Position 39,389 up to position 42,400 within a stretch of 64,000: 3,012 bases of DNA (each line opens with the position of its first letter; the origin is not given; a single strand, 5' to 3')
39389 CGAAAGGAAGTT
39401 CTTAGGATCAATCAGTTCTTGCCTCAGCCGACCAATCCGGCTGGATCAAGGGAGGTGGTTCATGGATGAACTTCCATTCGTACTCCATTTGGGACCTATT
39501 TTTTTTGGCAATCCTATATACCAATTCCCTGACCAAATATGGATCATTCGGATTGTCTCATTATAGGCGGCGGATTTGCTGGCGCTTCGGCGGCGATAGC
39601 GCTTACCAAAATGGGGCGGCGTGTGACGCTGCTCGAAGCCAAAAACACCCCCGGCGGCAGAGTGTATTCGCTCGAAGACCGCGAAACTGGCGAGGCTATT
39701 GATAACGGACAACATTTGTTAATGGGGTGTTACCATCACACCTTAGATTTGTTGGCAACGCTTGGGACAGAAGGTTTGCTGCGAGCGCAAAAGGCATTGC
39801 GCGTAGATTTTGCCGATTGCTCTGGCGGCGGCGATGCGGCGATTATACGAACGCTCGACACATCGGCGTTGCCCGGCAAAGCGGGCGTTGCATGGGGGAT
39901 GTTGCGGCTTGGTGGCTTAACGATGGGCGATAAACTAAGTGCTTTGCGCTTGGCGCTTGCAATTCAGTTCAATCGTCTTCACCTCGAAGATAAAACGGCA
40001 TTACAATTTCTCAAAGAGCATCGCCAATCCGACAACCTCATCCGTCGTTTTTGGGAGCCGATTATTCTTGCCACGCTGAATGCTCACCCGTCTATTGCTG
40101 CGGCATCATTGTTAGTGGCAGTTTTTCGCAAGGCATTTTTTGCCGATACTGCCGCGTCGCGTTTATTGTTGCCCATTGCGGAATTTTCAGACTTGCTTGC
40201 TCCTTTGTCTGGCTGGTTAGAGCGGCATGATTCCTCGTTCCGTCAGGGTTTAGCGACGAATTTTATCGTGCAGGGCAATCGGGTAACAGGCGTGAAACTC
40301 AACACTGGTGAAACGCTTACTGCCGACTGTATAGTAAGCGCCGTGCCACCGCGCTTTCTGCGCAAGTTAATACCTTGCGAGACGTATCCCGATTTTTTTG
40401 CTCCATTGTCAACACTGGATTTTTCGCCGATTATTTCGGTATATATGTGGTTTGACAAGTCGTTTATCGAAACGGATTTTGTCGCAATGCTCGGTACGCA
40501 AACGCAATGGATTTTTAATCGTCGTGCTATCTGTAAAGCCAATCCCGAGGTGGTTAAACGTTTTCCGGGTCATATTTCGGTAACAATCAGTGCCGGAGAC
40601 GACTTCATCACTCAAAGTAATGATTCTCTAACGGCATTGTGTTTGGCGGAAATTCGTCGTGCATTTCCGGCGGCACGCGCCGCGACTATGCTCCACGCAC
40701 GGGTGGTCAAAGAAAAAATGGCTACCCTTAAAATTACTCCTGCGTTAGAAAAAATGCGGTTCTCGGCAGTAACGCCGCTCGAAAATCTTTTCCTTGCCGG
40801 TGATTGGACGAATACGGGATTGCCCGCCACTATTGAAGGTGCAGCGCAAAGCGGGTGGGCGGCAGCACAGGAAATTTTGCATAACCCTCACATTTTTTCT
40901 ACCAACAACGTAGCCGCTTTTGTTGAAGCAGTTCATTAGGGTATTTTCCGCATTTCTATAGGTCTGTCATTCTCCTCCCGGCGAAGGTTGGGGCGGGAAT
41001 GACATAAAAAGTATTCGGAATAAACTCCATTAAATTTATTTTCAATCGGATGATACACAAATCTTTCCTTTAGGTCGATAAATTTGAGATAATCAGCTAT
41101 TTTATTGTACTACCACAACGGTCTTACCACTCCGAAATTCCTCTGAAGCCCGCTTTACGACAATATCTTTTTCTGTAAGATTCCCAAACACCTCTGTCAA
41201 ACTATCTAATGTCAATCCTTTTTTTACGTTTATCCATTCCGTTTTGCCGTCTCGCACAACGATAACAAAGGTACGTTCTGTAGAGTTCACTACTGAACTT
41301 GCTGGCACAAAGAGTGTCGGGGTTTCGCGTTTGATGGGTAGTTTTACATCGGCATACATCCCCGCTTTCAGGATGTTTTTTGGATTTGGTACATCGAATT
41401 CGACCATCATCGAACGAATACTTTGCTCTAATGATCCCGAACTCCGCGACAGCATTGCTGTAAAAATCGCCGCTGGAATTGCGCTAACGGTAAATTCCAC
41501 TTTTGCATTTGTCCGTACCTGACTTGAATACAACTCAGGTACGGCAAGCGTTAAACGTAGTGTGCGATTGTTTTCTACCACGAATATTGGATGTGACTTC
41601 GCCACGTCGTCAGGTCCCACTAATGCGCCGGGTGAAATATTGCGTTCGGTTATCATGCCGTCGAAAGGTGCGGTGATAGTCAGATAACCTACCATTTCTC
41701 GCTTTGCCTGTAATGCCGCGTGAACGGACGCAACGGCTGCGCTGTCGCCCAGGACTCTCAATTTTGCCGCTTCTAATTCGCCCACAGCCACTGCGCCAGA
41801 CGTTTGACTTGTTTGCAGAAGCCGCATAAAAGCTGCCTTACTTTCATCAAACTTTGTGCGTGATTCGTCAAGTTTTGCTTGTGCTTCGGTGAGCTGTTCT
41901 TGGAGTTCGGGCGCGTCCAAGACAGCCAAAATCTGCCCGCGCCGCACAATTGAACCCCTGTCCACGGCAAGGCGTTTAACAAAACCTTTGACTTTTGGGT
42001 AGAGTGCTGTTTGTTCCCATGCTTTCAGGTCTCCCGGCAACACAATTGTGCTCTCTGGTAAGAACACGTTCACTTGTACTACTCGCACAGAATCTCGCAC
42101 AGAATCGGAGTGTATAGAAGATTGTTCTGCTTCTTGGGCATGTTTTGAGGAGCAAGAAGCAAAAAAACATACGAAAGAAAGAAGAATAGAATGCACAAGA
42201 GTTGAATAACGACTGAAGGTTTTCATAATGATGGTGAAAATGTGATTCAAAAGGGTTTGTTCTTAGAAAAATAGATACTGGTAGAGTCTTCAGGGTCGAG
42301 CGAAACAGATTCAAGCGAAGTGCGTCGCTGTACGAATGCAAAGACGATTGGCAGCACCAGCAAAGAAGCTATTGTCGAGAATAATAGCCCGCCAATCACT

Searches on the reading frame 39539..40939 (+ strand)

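Call 54: search_protein_families(library=pfam, proteins=[window:39539-40939:+], max_evalue=0.00001)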
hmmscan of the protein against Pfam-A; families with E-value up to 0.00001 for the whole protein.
window:39539-40939:+ (466 aa): 7 families
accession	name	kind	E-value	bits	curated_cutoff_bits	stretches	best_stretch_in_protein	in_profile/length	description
PF01593.30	Amino_oxidase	-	7.5e-45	154.5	19.8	1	13-447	1-443/443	Flavin containing amine oxidoreductase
PF13450.12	NAD_binding_8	-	5.4e-14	52.7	21.9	1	8-73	1-66/68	NAD(P)-binding Rossmann-like domain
PF01266.30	DAO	-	1.9e-08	34.6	27.9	1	5-39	1-35/353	FAD dependent oxidoreductase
PF01134.28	GIDA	-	7.9e-08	32.2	22.1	0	5-35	1-31/391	Glucose inhibited division protein A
PF12831.13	FAD_oxidored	-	3.8e-07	30.2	27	1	5-41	1-37/416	FAD dependent oxidoreductase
PF07992.20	Pyr_redox_2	-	7.2e-07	29.3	26.1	0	5-41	2-39/291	Pyridine nucleotide-disulphide oxidoreductase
PF00890.30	FAD_binding_2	-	7.5e-06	25.8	20.4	0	5-37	1-33/414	FAD binding domain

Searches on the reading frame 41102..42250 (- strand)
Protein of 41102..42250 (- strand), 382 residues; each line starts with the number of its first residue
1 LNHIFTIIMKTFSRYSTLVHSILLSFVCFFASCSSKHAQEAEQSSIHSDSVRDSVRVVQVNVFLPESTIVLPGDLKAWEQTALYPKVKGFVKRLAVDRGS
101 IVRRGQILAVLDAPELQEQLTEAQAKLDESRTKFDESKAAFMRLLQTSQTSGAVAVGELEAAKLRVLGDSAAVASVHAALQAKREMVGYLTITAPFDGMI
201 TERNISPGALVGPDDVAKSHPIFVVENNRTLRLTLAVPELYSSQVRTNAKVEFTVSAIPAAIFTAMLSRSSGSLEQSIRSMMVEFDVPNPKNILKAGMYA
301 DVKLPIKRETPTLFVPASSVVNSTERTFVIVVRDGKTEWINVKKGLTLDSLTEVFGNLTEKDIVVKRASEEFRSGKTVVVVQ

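Call 54: search_protein_families(library=pfam, proteins=[window:41102-42250:-], max_evalue=0.00001)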
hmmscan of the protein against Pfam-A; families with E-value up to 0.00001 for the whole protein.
window:41102-42250:- (382 aa): 2 families
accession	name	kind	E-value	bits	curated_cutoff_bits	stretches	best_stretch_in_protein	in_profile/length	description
PF16576.10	HlyD_D23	-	2.6e-23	82.9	30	1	80-300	19-214/214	Barrel-sandwich domain of CusB or HlyD membrane-fusion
PF13437.12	HlyD_3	-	5.9e-12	46.7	22.2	1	191-294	1-103/106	HlyD family secretion protein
